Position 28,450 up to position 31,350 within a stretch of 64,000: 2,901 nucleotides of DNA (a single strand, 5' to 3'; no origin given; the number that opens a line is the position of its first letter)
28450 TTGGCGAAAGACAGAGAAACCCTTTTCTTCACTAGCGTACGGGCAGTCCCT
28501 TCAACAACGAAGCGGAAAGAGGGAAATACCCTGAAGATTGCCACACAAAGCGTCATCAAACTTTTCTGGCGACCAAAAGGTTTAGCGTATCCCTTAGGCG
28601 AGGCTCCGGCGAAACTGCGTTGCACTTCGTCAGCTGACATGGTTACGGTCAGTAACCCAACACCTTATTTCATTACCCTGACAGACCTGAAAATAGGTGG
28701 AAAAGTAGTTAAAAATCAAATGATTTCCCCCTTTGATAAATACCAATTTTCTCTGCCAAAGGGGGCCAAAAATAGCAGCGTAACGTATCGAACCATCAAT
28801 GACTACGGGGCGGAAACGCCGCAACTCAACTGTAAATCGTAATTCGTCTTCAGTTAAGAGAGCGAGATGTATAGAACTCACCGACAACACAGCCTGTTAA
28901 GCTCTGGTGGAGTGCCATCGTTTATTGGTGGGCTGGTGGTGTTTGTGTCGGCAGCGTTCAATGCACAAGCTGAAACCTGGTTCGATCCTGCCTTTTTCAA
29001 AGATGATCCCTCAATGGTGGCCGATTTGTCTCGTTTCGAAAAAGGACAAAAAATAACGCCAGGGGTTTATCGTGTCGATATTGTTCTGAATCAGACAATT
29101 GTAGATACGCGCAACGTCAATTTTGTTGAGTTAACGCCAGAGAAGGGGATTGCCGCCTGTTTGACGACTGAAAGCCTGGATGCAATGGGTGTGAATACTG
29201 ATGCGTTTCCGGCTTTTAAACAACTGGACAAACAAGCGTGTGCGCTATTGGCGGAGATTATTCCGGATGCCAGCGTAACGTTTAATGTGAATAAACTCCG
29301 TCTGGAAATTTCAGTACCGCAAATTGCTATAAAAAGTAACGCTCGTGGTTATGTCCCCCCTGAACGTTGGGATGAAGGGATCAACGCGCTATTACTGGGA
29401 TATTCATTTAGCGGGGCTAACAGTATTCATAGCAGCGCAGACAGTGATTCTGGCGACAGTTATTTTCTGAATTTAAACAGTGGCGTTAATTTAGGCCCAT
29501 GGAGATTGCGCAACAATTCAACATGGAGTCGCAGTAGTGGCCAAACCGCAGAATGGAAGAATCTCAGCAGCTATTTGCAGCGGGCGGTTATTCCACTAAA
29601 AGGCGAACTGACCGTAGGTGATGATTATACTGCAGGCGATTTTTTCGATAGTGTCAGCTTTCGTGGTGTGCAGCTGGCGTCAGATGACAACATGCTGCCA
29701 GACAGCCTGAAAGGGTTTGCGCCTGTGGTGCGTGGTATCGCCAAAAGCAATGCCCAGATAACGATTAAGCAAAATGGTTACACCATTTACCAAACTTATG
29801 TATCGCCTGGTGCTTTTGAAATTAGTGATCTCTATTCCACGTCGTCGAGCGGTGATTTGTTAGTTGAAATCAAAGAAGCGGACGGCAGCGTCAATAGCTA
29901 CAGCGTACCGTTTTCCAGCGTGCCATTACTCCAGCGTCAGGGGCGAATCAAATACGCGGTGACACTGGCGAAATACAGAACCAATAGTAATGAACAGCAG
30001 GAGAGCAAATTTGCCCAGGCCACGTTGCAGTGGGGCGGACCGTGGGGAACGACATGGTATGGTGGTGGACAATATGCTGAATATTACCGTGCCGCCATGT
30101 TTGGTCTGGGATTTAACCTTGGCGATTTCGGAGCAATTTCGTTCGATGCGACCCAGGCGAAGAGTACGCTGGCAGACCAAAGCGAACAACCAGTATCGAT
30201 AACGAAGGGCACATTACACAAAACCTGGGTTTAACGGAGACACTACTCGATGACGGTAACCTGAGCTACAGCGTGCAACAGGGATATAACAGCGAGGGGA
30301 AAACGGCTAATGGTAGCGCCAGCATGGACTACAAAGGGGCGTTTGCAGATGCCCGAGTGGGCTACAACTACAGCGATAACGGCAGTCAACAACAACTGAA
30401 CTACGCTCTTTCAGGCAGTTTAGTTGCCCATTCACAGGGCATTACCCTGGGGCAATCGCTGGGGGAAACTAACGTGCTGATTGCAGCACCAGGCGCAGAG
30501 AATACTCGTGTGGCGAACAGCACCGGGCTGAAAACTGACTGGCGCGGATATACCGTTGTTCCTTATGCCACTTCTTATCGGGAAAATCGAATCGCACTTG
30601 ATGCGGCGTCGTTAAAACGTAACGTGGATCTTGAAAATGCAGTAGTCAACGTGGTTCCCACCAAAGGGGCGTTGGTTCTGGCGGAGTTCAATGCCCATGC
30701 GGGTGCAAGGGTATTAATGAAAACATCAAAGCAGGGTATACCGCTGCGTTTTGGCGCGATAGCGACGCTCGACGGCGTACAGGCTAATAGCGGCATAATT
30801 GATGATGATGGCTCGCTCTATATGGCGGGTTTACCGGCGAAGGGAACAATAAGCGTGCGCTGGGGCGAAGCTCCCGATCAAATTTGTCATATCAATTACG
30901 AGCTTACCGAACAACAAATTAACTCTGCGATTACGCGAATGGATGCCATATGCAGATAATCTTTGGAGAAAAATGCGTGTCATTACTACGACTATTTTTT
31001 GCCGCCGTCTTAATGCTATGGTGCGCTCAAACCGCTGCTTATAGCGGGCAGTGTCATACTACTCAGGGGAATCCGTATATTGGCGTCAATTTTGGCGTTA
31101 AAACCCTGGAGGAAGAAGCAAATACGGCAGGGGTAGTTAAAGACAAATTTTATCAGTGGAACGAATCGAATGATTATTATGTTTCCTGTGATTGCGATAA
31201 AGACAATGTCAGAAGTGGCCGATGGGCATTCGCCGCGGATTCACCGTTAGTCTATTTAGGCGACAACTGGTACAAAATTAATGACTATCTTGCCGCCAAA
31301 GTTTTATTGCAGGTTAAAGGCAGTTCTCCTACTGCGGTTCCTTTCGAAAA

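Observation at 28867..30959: Fimbrial usher gene elfC is broken by an internal out-of-frame deletion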

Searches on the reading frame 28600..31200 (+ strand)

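Call 21: search_solved_structures(query=L001:6268-8865:+, show_alignments=1)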
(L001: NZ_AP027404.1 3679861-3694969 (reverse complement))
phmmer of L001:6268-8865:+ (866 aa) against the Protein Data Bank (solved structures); distinct sequences matched with E-value up to 0.001: 15.
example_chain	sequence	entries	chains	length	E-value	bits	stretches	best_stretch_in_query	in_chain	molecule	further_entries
6e14_D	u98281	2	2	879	2e-261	873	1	25-866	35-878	Fimbrial biogenesis outer membrane usher protein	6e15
9bog_D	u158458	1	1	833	2.1e-258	863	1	37-866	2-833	Outer membrane usher protein FimD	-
3rfz_B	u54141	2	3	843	2.2e-258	862.9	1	37-866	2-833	Outer membrane usher protein, type 1 fimbrial synthesis | Outer membrane usher protein FimD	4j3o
9fw9_D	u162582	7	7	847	2.3e-258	862.9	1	37-866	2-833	Outer membrane usher protein FimD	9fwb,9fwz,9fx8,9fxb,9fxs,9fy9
3ohn_A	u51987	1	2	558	6.5e-162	543.8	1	159-695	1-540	Outer membrane usher protein FimD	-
7lhg_C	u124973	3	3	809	1.8e-67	231.4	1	52-847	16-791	P fimbrial usher protein PapC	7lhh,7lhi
6cd2_C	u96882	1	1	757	1.7e-48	168.6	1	162-633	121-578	Outer membrane usher protein PapC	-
2vqi_A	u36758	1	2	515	2.7e-48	168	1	162-662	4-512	OUTER MEMBRANE USHER PROTEIN PAPC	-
3fip_A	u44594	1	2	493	5.2e-42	147.2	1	175-633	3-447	Outer membrane usher protein papC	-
1ze3_D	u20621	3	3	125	6.3e-26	94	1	37-160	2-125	Outer membrane usher protein fimD | Outer membrane usher protein FimD, N-terminal domain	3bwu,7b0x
1zdv_A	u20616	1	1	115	2.1e-24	88.9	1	60-174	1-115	Outer membrane usher protein fimD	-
1zdx_A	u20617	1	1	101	2.8e-15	58.8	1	60-160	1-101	Outer membrane usher protein fimD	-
3fcg_A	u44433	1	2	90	5.9e-14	54.4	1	270-358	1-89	F1 capsule-anchoring protein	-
2xet_A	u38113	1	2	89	4.4e-11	44.9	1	791-865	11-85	F1 CAPSULE-ANCHORING PROTEIN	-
4b0e_A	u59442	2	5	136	2.8e-09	38.9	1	39-171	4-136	F1 CAPSULE-ANCHORING PROTEIN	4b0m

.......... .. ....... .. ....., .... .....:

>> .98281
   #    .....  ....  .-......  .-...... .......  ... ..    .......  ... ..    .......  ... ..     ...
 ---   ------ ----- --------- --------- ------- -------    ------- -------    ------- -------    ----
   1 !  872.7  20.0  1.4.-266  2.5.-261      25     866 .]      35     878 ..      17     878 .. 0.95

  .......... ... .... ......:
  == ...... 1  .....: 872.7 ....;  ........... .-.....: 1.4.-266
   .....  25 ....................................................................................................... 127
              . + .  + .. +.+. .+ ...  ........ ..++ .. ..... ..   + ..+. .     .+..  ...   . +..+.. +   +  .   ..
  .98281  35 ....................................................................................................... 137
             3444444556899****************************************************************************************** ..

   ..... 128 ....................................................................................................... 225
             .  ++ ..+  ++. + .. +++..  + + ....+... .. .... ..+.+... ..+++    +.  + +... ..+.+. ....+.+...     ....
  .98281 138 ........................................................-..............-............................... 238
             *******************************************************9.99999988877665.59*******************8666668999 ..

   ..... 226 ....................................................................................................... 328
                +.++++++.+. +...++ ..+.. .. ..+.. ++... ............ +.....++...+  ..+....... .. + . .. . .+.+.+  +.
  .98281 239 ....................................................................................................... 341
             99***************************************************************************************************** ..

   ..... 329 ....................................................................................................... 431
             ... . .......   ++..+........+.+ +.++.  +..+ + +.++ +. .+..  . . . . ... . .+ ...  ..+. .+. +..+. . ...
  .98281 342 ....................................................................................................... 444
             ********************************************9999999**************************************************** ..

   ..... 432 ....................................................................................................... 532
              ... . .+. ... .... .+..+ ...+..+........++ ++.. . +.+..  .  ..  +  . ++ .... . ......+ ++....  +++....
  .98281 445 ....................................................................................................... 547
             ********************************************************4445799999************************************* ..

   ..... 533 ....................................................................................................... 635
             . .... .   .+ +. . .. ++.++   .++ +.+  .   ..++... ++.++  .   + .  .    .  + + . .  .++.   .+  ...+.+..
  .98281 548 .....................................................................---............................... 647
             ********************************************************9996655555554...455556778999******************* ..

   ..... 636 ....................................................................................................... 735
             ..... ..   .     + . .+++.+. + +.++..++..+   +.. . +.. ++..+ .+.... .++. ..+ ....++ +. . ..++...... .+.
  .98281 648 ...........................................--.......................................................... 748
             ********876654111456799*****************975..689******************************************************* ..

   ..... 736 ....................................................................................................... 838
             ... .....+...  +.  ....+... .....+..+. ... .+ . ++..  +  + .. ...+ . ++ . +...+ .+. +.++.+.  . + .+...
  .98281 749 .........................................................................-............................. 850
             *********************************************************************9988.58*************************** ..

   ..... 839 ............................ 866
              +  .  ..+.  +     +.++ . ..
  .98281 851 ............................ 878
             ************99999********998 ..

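Call 22: profile_search(protein=L001:6268-8865:+)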
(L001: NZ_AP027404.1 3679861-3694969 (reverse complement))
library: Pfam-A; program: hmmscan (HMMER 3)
A. the first sequence (866 residues): domains with independent E <= 10: 3; with E <= 0.001: 3
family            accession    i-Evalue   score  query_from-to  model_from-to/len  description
Usher             PF00577.26   2.9e-221   736.5     201-777         2-549/549  Outer membrane usher protein
PapC_N            PF13954.11    4.9e-48   163.2      39-182         2-145/146  PapC N-terminal domain
PapC_C            PF13953.12    4.7e-17    62.0     789-851         5-66/66  PapC C-terminal domain
